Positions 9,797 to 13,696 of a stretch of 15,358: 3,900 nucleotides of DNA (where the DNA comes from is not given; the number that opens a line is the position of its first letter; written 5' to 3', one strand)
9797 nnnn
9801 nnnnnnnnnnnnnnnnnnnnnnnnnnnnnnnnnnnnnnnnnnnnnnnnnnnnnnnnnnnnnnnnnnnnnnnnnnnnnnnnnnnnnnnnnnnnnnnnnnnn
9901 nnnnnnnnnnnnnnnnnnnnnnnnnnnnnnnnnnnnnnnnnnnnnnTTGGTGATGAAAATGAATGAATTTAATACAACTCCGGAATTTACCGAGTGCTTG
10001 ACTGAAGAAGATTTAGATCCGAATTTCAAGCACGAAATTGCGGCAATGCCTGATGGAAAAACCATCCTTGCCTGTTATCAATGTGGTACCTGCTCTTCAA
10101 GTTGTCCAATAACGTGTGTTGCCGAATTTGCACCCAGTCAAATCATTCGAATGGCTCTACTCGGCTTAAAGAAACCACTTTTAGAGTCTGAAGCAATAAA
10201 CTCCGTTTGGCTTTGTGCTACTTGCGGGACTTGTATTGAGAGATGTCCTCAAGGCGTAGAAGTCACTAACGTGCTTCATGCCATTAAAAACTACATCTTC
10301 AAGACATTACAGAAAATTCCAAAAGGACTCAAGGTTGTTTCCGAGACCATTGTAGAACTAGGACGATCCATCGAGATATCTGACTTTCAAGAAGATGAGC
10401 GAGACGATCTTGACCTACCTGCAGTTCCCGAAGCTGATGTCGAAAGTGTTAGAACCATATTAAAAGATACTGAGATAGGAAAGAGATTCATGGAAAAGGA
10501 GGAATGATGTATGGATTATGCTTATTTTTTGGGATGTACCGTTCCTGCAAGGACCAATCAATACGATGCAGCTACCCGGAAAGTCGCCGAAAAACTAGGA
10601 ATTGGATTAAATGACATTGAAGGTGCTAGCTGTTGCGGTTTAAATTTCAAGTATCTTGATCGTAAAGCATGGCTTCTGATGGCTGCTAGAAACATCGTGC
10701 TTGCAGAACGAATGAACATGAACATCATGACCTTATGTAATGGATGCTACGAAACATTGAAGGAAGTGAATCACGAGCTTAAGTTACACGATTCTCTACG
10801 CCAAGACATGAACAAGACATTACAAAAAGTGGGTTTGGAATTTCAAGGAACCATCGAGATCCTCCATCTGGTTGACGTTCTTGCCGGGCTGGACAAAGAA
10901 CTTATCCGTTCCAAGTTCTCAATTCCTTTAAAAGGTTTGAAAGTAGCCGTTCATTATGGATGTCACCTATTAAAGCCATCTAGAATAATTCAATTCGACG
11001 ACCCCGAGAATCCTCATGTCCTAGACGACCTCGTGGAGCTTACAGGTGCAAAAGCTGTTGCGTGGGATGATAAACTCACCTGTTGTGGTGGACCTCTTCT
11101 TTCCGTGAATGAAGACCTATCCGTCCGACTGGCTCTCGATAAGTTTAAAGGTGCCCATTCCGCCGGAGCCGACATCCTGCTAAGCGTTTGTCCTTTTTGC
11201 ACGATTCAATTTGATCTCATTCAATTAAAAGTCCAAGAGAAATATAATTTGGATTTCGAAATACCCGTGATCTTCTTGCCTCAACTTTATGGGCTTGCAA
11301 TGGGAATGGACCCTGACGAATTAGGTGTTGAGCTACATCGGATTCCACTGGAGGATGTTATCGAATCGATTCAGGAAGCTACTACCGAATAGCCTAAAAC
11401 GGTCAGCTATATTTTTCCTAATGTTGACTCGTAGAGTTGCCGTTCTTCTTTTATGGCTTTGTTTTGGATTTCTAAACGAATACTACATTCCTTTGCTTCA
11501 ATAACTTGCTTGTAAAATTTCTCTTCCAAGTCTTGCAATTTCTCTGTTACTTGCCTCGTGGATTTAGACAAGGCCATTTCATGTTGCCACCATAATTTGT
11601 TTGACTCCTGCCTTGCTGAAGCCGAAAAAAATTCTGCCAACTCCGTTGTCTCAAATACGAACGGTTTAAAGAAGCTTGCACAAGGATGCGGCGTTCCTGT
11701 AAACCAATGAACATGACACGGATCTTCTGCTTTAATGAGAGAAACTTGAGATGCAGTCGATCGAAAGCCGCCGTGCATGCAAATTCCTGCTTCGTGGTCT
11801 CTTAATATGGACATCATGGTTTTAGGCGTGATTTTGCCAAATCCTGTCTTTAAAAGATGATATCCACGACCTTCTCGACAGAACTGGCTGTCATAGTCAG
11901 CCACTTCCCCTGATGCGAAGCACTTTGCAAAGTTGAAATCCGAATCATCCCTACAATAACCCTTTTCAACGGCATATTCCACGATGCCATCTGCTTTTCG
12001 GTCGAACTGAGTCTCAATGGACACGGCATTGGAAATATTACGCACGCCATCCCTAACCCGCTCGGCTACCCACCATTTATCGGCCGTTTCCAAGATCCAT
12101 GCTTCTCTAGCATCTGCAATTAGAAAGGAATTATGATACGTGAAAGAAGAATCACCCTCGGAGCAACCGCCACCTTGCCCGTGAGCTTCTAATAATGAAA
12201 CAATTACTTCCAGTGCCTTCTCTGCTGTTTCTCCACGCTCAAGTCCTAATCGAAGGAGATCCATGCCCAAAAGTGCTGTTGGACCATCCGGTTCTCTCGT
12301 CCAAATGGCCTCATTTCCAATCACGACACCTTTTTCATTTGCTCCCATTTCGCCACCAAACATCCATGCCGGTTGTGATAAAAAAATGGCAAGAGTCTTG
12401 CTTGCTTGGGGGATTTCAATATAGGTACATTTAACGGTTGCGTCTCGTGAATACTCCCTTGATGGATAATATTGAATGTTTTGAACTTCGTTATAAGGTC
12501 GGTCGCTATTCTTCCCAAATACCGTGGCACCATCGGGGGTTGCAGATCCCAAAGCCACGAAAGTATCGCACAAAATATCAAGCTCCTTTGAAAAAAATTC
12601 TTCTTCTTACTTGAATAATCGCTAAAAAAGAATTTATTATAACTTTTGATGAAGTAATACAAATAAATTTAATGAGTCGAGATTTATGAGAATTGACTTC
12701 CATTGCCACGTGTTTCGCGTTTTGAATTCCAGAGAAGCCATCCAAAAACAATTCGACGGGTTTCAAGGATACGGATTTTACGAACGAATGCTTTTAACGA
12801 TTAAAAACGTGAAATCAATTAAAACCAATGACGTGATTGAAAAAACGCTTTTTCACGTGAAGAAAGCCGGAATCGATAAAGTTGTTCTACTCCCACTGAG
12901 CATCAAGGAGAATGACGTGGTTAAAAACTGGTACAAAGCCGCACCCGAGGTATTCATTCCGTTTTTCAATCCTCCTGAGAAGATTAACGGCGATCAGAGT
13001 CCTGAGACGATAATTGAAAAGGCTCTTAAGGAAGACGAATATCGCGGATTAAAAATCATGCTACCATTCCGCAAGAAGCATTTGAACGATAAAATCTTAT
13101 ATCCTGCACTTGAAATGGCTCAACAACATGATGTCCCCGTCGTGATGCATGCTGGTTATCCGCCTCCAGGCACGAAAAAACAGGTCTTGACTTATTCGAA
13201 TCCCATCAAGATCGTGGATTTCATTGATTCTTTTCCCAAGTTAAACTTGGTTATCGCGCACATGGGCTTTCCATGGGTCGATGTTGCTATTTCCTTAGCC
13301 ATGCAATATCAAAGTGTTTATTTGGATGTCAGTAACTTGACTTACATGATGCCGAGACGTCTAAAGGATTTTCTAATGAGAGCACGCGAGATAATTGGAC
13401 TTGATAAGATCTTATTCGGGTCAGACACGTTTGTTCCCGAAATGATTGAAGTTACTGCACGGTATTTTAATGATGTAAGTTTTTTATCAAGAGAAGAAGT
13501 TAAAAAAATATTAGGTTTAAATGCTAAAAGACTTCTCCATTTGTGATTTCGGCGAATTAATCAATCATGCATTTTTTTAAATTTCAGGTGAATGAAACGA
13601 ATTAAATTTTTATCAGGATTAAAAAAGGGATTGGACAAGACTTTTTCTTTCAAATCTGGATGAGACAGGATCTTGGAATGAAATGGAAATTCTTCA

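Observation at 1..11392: Expanded Hdr supercluster: >=5 HdrA-derived modules and 3 MvhD domains for one HdrBC, plus two unknown proteins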

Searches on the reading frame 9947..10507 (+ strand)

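Call 3: search_protein_families(library=pfam, proteins=[window:9947-10507:+], max_evalue=0.01)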
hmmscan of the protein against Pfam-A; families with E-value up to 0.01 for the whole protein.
window:9947-10507:+ (186 aa): 7 families
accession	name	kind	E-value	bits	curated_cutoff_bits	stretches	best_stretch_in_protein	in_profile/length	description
PF13183.11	Fer4_8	-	1.3e-11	45.3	27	1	41-104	3-68/68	4Fe-4S dicluster domain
PF13187.11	Fer4_9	-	5.7e-10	39.5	27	1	42-103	1-50/52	4Fe-4S dicluster domain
PF13534.11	Fer4_17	-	2.2e-07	31.8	22.2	1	42-104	1-60/61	4Fe-4S dicluster domain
PF12838.12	Fer4_7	-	2.1e-05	25.4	27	1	43-104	2-52/52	4Fe-4S dicluster domain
PF13237.11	Fer4_10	-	2.5e-05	24.5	25.5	1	42-101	8-53/53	4Fe-4S dicluster domain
PF25160.1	LdpA_Fe-S-bd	-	9.5e-05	22.5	27.6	0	42-61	27-46/49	LdpA Fe-S cluster-binding domain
PF13484.11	Fer4_16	-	0.0023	19.1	30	0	43-102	2-65/66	4Fe-4S double cluster binding domain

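Call 5: search_protein_families(library=ncbifam, proteins=[window:9947-10507:+], max_evalue=0.001)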
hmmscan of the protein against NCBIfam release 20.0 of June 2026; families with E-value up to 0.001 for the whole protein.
window:9947-10507:+ (186 aa): 17 families
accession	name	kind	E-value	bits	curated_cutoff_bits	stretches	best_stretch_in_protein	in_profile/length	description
TIGR03290.1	CoB_CoM_SS_C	equivalog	2.8e-29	102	160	1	41-177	2-140/144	CoB--CoM heterodisulfide reductase subunit C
NF038018.1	qmoC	equivalog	9.9e-19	68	300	1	26-129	4-103/360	quinone-interacting membrane-bound oxidoreductase complex subunit QmoC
NF041890.1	hdrC_Methbact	equivalog_domain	1.8e-12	47.2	270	1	28-115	17-99/192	ferredoxin:CoB-CoM heterodisulfide reductase subunit HdrC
NF004898.0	PRK06259.1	equivalog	8.5e-12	44.4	385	1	27-145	120-243/488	fumarate reductase (CoM/CoB) subunit TfrB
NF041779.1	hetero_SS_HdrC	equivalog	2.5e-11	43.4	350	1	35-124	25-113/198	ferredoxin:CoB-CoM heterodisulfide reductase subunit HdrC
TIGR00384.1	dhsB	subfamily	3.5e-07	29.9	88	1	26-114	125-222/222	succinate dehydrogenase and fumarate reductase iron-sulfur protein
NF008369.0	PRK11168.1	equivalog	6.2e-07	28.6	278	1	41-116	11-86/401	anaerobic glycerol-3-phosphate dehydrogenase subunit C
NF045670.1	quin_L_LdhH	equivalog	2.2e-06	26.2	800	1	27-132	290-397/706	L-lactate dehydrogenase (quinone) large subunit LdhH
NF004616.0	PRK05950.1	subfamily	4.1e-06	26.1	228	1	39-120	145-236/238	succinate dehydrogenase iron-sulfur subunit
NF009226.0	PRK12576.1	equivalog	2.1e-05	24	344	1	41-135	154-250/317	succinate dehydrogenase/fumarate reductase iron-sulfur subunit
TIGR04105.1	FeFe_hydrog_B1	subfamily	3.7e-05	22.6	450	1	42-124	143-218/462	monomeric [FeFe] hydrogenase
TIGR00314.1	cdhA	equivalog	7.6e-05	20.7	781.3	1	40-130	398-480/784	CO dehydrogenase/acetyl-CoA synthase complex subunit alpha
TIGR01945.1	rnfC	subfamily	0.00018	20.2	245.95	1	40-117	362-431/435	RnfABCDGE type electron transport complex subunit C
TIGR00273.1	TIGR00273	equivalog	0.0002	20.4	444.8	1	38-117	290-372/432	LutB/LldF family L-lactate oxidation iron-sulfur protein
NF058577.1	FdxA_fam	equivalog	0.00036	20.7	65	0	42-61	8-27/52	4Fe-4S ferredoxin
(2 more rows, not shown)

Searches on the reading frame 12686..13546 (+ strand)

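Call 4: search_protein_families(library=pfam, proteins=[window:12686-13546:+], max_evalue=0.01)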
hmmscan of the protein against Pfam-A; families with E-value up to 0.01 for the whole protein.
window:12686-13546:+ (286 aa): 2 families
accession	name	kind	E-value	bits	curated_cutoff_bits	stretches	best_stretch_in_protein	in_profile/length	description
PF04909.20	Amidohydro_2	-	3.9e-35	122.5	26.4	1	3-286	1-289/289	Amidohydrolase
PF01026.27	TatD_DNase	-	5.1e-05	23.2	27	1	51-284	16-252/253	TatD related DNase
